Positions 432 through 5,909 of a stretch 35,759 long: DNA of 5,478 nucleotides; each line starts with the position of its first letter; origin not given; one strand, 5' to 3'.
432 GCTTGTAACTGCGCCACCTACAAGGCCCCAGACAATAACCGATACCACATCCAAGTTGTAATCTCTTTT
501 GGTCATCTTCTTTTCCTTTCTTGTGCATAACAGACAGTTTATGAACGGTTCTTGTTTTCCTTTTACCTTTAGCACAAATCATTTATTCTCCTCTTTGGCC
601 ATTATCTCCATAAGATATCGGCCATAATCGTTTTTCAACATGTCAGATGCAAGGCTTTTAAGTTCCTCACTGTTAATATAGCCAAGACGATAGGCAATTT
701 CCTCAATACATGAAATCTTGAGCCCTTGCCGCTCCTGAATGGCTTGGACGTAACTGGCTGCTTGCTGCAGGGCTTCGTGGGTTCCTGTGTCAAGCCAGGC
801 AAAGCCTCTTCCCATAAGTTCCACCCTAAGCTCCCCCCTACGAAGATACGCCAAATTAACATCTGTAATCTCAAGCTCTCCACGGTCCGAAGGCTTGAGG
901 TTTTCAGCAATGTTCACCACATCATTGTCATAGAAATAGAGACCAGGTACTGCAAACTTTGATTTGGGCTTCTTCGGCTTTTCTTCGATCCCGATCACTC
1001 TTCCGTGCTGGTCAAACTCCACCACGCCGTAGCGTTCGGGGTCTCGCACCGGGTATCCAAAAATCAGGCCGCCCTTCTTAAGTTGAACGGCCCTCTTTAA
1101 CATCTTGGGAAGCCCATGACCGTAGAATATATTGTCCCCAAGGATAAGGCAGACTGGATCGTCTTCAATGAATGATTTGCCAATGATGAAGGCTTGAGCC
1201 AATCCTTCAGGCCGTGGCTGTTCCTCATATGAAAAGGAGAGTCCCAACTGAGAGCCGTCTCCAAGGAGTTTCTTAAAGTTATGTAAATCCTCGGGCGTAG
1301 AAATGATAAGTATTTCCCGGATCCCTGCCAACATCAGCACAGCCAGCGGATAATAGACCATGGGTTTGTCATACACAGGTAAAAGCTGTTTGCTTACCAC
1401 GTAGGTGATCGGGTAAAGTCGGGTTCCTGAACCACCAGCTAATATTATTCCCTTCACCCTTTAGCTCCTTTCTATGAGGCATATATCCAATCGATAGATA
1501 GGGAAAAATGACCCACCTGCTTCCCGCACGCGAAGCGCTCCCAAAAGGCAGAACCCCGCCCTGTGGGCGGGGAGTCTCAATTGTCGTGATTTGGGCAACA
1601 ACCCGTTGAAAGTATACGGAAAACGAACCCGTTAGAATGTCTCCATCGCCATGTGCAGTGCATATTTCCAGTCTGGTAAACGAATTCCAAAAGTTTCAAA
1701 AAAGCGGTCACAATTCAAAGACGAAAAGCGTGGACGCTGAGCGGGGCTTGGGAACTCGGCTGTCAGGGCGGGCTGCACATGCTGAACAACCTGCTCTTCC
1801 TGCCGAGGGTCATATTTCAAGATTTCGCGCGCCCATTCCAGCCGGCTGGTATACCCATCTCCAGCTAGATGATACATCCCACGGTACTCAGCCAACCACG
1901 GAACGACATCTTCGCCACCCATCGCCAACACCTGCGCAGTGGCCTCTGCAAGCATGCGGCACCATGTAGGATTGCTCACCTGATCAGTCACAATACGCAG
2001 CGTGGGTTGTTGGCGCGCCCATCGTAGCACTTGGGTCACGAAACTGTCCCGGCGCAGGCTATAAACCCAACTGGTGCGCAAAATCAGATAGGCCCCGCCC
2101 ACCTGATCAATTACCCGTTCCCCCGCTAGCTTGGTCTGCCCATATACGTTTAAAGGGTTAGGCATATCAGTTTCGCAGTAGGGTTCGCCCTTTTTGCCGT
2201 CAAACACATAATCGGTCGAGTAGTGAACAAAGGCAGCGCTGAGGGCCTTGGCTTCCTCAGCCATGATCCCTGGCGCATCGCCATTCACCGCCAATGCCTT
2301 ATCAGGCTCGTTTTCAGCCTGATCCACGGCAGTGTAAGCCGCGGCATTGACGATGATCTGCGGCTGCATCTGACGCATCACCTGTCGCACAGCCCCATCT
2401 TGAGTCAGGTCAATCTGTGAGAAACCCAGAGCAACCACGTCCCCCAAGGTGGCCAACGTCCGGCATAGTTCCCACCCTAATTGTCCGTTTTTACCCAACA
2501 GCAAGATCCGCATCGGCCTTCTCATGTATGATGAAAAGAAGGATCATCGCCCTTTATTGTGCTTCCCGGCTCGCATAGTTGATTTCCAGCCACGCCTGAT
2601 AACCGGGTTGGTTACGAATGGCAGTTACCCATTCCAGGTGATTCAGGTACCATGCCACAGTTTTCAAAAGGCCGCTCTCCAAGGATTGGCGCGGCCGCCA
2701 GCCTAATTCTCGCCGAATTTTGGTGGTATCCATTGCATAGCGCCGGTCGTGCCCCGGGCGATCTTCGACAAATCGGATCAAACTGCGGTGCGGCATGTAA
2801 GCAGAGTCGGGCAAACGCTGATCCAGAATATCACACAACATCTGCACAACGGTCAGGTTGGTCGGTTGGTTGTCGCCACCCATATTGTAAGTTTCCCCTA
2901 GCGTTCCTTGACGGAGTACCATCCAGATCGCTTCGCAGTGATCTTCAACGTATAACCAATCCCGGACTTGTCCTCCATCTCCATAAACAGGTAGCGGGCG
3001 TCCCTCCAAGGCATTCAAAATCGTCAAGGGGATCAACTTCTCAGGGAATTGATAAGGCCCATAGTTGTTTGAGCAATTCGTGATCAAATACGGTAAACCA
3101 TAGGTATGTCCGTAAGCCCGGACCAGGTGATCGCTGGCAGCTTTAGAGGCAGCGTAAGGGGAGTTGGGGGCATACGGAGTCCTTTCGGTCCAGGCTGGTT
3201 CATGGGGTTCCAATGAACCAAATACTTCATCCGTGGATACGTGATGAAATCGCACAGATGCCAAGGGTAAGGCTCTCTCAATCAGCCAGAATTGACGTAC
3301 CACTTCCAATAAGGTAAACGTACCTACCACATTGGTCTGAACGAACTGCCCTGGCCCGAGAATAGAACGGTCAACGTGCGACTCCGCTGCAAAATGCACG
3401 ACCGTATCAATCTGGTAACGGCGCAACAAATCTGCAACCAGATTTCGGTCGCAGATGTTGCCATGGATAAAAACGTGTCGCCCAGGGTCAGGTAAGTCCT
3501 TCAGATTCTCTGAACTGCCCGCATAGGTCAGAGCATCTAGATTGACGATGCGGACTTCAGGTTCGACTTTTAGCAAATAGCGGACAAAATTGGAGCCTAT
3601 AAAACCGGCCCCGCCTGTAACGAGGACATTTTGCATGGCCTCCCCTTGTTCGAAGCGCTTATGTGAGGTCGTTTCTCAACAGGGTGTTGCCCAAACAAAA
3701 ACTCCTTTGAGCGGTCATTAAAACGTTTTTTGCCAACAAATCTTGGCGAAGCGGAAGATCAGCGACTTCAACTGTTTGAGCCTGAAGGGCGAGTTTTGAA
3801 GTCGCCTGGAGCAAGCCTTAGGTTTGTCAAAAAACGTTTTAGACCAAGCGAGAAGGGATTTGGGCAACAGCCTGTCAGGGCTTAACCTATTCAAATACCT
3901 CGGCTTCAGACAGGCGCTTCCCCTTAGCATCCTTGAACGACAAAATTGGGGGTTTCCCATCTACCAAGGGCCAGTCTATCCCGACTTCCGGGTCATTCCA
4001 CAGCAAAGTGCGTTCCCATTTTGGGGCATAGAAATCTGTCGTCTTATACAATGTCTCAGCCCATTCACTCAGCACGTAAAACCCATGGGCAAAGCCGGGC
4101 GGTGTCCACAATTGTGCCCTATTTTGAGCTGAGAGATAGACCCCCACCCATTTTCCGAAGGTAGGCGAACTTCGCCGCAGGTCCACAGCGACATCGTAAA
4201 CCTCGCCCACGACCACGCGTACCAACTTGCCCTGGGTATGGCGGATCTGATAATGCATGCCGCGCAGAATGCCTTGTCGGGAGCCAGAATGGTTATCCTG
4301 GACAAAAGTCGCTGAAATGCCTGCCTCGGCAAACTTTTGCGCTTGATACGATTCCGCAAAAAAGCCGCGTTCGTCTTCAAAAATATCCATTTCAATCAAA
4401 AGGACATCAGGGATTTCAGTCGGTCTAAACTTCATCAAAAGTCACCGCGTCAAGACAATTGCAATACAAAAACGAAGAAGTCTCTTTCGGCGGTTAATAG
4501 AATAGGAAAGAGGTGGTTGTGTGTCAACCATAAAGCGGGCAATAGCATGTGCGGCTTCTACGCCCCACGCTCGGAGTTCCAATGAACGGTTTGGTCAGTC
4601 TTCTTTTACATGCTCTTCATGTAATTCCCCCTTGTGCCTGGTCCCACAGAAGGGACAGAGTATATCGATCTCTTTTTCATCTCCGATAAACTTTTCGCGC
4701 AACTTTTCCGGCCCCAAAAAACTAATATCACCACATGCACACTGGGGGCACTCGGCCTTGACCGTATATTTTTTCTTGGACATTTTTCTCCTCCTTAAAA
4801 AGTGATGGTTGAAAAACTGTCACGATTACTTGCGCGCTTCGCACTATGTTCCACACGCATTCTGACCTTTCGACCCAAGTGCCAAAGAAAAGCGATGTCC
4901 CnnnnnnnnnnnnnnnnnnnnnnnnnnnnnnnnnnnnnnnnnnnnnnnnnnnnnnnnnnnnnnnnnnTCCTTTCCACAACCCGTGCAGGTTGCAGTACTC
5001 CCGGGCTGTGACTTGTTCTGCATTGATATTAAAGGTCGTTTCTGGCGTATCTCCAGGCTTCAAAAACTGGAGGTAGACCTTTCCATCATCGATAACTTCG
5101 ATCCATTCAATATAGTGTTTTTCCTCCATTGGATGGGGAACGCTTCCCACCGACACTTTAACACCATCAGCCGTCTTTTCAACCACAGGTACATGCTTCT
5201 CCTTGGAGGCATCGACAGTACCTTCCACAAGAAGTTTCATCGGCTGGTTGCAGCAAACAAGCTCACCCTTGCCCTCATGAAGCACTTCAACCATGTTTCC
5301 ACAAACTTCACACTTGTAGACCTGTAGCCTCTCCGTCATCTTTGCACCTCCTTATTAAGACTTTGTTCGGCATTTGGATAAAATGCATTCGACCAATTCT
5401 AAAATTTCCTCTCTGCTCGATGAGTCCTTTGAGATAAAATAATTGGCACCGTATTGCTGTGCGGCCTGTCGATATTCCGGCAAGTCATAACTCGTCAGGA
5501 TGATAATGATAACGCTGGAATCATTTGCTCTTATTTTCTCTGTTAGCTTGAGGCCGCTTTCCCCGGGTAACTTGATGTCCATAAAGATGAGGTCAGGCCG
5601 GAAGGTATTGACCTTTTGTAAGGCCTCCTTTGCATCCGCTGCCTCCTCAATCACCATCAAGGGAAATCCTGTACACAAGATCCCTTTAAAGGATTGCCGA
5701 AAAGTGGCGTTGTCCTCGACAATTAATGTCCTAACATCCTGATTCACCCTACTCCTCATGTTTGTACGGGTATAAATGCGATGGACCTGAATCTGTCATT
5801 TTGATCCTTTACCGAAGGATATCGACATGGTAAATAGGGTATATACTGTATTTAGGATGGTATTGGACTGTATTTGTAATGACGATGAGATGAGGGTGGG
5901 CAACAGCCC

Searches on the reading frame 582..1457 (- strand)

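Call 82: search_protein_families(library=pfam, proteins=[window:582-1457:-], max_evalue=0.001)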
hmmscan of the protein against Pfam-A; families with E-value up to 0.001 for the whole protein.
window:582-1457:- (292 aa): 2 families
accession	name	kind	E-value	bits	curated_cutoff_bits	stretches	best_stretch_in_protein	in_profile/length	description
PF00483.29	NTP_transferase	-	1.2e-75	254.8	21.2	1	2-237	1-242/245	Nucleotidyl transferase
PF12804.13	NTP_transf_3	-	1.2e-08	35.7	27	1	3-125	1-112/160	MobA-like NTP transferase domain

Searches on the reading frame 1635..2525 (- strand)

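Call 82: search_protein_families(library=pfam, proteins=[window:1635-2525:-], max_evalue=0.001)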
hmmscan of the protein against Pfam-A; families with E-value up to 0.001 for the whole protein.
window:1635-2525:- (297 aa): 5 families
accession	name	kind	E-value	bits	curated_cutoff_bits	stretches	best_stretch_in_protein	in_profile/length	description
PF04321.23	RmlD_sub_bind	-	5.6e-94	314.8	27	1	5-295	1-283/287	RmlD substrate binding domain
PF01370.27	Epimerase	-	5.3e-19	69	20.9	1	7-169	1-188/240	NAD dependent epimerase/dehydratase family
PF16363.11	GDP_Man_Dehyd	-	2.5e-12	47.3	27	1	33-151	54-176/332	GDP-mannose 4,6 dehydratase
PF02719.21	Polysacc_synt_2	-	2.3e-06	27.4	20.2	1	39-141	62-151/293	Polysaccharide biosynthesis protein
PF07993.18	NAD_binding_4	-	3.2e-05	23.7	20.1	1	54-161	88-211/258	Male sterility protein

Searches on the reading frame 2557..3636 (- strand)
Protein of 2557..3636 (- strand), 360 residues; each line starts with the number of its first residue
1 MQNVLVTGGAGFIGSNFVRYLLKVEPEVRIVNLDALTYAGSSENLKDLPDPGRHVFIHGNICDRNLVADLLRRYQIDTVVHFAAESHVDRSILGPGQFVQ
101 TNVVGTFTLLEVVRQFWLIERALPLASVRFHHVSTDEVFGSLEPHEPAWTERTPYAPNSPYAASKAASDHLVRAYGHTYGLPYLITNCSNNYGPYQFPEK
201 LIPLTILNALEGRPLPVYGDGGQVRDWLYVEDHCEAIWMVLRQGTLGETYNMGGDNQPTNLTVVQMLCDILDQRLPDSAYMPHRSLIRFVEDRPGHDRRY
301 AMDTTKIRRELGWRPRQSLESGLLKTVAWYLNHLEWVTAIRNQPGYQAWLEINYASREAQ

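Call 82: search_protein_families(library=pfam, proteins=[window:2557-3636:-], max_evalue=0.001)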
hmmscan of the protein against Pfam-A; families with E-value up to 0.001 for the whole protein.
window:2557-3636:- (360 aa): 8 families
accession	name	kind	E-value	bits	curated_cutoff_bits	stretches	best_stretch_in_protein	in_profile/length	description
PF16363.11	GDP_Man_Dehyd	-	7.1e-93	312.1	27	1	5-323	1-329/332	GDP-mannose 4,6 dehydratase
PF01370.27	Epimerase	-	1.4e-68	231.3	20.9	1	4-253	1-240/240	NAD dependent epimerase/dehydratase family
PF02719.21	Polysacc_synt_2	-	1.1e-12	48.2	20.2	1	4-114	1-116/293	Polysaccharide biosynthesis protein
PF07993.18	NAD_binding_4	-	1.5e-12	47.6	20.1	1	6-190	1-206/258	Male sterility protein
PF01073.25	3Beta_HSD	-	2.4e-11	43.6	22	1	5-236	1-224/280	3-beta hydroxysteroid dehydrogenase/isomerase family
PF04321.23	RmlD_sub_bind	-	1.7e-10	40.9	27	1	3-178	2-142/287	RmlD substrate binding domain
PF00106.31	adh_short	-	5.3e-05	23.2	26.6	0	3-85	2-87/195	short chain dehydrogenase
PF05368.20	NmrA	-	0.0006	19.9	27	0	2-73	3-69/298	NmrA-like family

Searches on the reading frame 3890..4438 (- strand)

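Call 82: search_protein_families(library=pfam, proteins=[window:3890-4438:-], max_evalue=0.001)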
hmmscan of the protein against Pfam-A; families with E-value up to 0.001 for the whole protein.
window:3890-4438:- (183 aa): 1 family
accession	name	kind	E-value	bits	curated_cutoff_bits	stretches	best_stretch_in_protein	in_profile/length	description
PF00908.23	dTDP_sugar_isom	-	1.5e-70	236.7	27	1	7-177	2-167/168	dTDP-4-dehydrorhamnose 3,5-epimerase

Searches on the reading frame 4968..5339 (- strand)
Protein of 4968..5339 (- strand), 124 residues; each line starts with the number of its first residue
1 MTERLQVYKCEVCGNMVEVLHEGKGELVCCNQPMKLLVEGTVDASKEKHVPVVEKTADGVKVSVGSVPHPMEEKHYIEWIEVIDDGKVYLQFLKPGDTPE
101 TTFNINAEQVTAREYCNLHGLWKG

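Call 82: search_protein_families(library=pfam, proteins=[window:4968-5339:-], max_evalue=0.001)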
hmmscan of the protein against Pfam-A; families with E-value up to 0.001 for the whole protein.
window:4968-5339:- (124 aa): 2 families
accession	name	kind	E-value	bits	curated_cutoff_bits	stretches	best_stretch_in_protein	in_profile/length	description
PF01880.24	Desulfoferrodox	-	6.1e-23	81.7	22.2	1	42-123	2-96/98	Desulfoferrodoxin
PF06397.17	Desulfoferrod_N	-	4.8e-21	74.5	23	1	2-37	1-36/36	Desulfoferrodoxin, N-terminal domain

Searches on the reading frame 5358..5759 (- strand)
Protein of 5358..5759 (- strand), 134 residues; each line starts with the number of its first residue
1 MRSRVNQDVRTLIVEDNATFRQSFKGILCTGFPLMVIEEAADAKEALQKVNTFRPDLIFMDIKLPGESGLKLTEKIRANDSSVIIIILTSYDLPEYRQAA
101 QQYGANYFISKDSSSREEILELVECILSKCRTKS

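Call 82: search_protein_families(library=pfam, proteins=[window:5358-5759:-], max_evalue=0.001)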
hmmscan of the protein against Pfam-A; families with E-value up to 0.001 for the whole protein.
window:5358-5759:- (134 aa): 1 family
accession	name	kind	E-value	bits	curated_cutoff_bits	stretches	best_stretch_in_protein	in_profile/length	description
PF00072.30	Response_reg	-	2.6e-25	89.2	30.2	1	12-123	2-110/111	Response regulator receiver domain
